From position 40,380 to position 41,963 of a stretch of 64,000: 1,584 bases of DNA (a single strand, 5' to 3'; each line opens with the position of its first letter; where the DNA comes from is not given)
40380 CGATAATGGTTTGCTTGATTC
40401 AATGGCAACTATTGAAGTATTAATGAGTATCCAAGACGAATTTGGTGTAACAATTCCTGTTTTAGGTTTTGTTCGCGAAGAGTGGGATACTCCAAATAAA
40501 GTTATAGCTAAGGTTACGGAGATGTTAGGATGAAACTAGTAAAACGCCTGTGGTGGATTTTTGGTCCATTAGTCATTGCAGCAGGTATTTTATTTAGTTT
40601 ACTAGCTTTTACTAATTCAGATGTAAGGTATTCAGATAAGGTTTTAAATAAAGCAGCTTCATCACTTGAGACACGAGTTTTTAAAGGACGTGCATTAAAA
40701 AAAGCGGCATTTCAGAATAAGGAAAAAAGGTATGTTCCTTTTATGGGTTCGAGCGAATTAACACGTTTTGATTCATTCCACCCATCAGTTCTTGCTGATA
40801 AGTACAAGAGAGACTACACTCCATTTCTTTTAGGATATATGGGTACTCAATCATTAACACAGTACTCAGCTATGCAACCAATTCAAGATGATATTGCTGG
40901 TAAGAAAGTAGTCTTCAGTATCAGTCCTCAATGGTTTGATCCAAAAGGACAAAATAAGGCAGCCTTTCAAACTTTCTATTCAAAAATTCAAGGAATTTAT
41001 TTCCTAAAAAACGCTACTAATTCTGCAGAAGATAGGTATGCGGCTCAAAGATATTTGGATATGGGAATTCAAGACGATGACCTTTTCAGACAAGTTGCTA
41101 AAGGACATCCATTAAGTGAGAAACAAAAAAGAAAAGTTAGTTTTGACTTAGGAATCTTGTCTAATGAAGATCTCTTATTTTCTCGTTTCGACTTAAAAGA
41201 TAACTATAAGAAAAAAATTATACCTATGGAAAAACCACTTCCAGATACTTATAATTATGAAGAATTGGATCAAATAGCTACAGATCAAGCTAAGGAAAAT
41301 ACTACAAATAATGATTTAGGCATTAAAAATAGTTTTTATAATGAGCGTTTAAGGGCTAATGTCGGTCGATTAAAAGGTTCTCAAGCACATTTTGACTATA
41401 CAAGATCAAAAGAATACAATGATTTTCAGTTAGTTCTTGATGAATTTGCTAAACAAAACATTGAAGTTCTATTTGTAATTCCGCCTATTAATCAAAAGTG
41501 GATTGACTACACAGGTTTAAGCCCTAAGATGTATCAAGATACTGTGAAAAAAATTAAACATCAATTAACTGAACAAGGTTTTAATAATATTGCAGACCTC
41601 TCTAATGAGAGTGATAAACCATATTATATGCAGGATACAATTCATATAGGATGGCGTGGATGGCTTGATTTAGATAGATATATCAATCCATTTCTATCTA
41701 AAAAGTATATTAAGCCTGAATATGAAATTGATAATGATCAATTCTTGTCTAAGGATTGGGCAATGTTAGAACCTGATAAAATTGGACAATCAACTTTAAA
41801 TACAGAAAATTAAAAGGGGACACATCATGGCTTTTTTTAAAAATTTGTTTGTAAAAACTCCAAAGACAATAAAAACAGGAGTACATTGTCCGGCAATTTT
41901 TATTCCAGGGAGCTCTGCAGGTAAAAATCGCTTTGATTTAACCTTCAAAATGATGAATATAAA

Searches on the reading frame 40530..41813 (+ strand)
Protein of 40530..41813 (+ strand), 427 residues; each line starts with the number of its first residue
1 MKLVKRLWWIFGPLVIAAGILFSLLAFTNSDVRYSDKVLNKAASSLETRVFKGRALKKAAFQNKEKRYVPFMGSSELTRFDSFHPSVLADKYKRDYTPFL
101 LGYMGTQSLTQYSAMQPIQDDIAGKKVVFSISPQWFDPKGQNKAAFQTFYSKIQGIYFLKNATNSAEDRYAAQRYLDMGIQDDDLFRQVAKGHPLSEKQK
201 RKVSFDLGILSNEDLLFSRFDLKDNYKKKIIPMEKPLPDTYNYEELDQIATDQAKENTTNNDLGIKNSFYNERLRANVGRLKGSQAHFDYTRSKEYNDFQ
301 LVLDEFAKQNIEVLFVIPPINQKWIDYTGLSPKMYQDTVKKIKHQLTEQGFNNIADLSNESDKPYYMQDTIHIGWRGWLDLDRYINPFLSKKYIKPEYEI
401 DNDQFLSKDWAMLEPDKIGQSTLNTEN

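Call 48: find_homologous_proteins(query=window:40530-41813:+, max_evalue=1e-150)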
Query window:40530-41813:+ (427 aa): 3 proteins with E <= 1e-150 among 5592 candidates.
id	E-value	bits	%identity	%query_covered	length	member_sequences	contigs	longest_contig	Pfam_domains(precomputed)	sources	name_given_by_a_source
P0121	1.7e-282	955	98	100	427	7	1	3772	PF04914.19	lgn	-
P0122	2.5e-207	707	74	98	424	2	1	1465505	PF04914.19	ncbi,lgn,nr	ncbi:D-alanyl-lipoteichoic acid biosynthesis protein DltD [Streptococcaceae bacterium ESL0687]|nr:D-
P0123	2.4e-166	572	60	98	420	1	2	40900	PF04914.19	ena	-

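Call 50: find_encoding_contigs(protein=P0121, flank=10000, max_places=4)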
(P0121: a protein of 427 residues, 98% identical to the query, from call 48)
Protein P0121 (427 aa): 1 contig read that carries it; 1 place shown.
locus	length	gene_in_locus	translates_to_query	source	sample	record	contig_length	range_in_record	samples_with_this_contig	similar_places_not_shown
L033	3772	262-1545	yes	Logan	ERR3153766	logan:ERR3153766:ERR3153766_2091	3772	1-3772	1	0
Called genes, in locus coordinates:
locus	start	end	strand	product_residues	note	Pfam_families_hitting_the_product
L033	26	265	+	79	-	PF00550:PP-binding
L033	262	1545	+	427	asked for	PF04914:DltD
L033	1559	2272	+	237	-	PF06028:DUF915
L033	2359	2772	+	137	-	-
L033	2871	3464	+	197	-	PF10502:Peptidase_S26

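Call 51: list_cluster_members(proteins=[P0121, P0001])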
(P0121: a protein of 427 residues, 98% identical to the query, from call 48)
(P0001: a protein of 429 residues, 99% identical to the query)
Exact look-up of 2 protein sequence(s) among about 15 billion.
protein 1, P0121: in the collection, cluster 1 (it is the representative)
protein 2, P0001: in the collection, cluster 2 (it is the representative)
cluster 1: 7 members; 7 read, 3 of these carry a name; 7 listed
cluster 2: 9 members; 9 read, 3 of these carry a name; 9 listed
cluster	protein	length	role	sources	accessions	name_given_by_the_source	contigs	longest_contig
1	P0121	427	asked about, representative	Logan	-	-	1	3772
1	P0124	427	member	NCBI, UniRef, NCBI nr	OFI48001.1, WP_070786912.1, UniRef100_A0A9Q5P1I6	D-alanyl-lipoteichoic acid biosynthesis protein DltD [Floricoccus penangensis] | Protein DltD n=1 Tax=Floricoccus penangensis TaxID=1859475 RepID=A0A9Q5P1I6_9LACT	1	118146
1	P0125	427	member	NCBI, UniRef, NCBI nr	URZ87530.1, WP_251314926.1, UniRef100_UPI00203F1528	D-alanyl-lipoteichoic acid biosynthesis protein DltD [Floricoccus penangensis] | D-alanyl-lipoteichoic acid biosynthesis protein DltD n=1 Tax=Floricoccus penangensis ...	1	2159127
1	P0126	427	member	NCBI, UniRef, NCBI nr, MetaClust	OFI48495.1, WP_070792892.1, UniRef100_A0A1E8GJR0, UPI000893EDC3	D-alanyl-lipoteichoic acid biosynthesis protein DltD [Floricoccus tropicus] | Protein DltD n=1 Tax=Floricoccus tropicus TaxID=1859473 RepID=A0A1E8GJR0_9LACT | status=active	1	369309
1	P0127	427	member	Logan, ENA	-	-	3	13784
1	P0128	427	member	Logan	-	-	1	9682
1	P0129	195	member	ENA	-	-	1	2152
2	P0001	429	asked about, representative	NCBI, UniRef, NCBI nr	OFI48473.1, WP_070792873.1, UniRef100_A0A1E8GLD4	histidine--tRNA ligase [Floricoccus tropicus] | Histidine--tRNA ligase n=1 Tax=Floricoccus tropicus TaxID=1859473 RepID=A0A1E8GLD4_9LACT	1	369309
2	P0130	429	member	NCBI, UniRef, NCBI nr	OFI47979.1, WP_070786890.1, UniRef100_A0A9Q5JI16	histidine--tRNA ligase [Floricoccus penangensis] | Histidine--tRNA ligase n=1 Tax=Floricoccus penangensis TaxID=1859475 ...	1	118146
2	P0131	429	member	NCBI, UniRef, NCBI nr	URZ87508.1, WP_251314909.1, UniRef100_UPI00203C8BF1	histidine--tRNA ligase [Floricoccus penangensis] | histidine--tRNA ligase n=1 Tax=Floricoccus penangensis TaxID=1859475 RepID=UPI00203C8BF1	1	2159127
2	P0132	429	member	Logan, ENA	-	-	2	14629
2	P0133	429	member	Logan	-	-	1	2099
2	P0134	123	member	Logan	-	-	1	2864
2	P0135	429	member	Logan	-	-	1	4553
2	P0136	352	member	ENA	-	-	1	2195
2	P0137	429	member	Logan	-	-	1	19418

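Call 53: find_encoding_contigs(protein=P0131, flank=10000, max_places=2)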
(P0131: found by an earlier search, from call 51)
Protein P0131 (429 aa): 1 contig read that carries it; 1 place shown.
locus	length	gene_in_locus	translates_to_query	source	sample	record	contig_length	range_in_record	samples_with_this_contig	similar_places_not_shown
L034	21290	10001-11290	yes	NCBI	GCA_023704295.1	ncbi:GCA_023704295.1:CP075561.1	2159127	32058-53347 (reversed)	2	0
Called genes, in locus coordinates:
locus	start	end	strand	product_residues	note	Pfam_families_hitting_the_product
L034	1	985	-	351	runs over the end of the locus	PF12974:Phosphonate-bd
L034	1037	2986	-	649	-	-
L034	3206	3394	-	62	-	-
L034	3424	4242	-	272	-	PF00149:Metallophos, PF12850:Metallophos_2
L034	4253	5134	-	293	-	PF00149:Metallophos, PF12850:Metallophos_2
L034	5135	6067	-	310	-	PF03881:Fructosamin_kin (faint), PF01636:APH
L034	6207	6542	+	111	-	PF01022:HTH_5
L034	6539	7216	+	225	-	PF01965:DJ-1_PfpI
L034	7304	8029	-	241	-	PF20730:YetF_N, PF04239:DUF421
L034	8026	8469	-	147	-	PF11694:DUF3290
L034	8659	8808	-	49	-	PF00471:Ribosomal_L33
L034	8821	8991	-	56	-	PF01783:Ribosomal_L32p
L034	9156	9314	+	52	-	PF06736:TMEM175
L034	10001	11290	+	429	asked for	PF01409:tRNA-synt_2d (faint), PF13393:tRNA-synt_His, PF00587:tRNA-synt_2b, PF03129:HGTP_anticodon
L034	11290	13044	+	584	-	PF01336:tRNA_anti-codon, PF00152:tRNA-synt_2, PF02938:GAD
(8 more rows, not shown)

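Call 54: find_encoding_contigs(protein=P0126, flank=10000, max_places=2)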
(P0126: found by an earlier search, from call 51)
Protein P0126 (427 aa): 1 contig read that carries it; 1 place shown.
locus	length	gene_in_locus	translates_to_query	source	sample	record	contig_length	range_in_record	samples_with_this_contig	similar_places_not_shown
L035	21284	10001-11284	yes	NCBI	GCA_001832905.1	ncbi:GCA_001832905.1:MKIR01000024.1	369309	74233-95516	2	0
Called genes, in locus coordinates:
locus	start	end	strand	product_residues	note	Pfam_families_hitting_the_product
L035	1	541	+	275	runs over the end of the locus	PF00528:BPD_transp_1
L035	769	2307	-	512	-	PF01145:Band_7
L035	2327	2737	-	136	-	-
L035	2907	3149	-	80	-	PF00550:PP-binding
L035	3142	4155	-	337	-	PF02504:FA_synthesis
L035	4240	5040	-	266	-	PF08282:Hydrolase_3, PF05116:S6PP, PF00702:Hydrolase (weak)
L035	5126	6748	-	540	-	PF00005:ABC_tran, PF02463:SMC_N (faint), PF13304:AAA_21 (faint), PF12848:ABC_tran_Xtn, PF00005:ABC_tran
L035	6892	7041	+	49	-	PF12459:DltX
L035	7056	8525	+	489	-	PF00501:AMP-binding, PF13193:AMP-binding_C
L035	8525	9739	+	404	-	PF03062:MBOAT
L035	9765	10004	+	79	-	PF00550:PP-binding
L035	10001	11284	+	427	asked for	PF04914:DltD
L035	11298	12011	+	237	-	PF06028:DUF915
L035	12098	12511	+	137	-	-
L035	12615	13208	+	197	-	PF10502:Peptidase_S26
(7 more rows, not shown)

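Call 72: find_encoding_contigs(protein=P0130, flank=1200, max_places=2)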
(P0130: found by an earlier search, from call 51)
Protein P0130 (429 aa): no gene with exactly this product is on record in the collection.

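Call 73: find_encoding_contigs(protein=P0137, flank=1200, max_places=2)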
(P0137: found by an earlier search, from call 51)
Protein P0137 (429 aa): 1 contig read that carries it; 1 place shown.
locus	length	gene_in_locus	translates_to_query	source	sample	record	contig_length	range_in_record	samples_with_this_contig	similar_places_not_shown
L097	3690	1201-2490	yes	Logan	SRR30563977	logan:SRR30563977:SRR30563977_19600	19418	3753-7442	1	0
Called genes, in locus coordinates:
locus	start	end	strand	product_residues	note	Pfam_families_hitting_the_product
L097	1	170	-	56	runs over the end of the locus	PF01783:Ribosomal_L32p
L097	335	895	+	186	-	PF06736:TMEM175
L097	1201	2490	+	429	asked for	PF01409:tRNA-synt_2d (faint), PF13393:tRNA-synt_His, PF00587:tRNA-synt_2b, PF03129:HGTP_anticodon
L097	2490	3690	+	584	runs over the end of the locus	PF01336:tRNA_anti-codon, PF00152:tRNA-synt_2, PF02938:GAD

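Call 74: find_encoding_contigs(protein=P0132, flank=1200, max_places=3)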
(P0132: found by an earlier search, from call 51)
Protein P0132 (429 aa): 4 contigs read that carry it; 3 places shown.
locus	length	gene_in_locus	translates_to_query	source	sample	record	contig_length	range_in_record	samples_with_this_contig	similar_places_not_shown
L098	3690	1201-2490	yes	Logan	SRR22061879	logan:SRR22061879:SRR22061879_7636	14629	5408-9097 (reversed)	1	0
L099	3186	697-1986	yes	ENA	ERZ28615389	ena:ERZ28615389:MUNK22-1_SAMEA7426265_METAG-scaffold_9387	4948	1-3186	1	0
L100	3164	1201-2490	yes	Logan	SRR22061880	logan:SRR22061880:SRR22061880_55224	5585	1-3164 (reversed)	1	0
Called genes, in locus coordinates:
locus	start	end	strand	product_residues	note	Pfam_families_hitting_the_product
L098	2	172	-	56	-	PF01783:Ribosomal_L32p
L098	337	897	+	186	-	PF06736:TMEM175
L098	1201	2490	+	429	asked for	PF01409:tRNA-synt_2d (faint), PF13393:tRNA-synt_His, PF00587:tRNA-synt_2b, PF03129:HGTP_anticodon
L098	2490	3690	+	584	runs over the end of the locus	PF01336:tRNA_anti-codon, PF00152:tRNA-synt_2, PF02938:GAD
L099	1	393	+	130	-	?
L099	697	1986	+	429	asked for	PF01409:tRNA-synt_2d (faint), PF13393:tRNA-synt_His, PF00587:tRNA-synt_2b, PF03129:HGTP_anticodon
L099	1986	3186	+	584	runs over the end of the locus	PF01336:tRNA_anti-codon, PF00152:tRNA-synt_2, PF02938:GAD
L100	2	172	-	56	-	PF01783:Ribosomal_L32p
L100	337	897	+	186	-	PF06736:TMEM175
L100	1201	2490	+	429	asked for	PF01409:tRNA-synt_2d (faint), PF13393:tRNA-synt_His, PF00587:tRNA-synt_2b, PF03129:HGTP_anticodon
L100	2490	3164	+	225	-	?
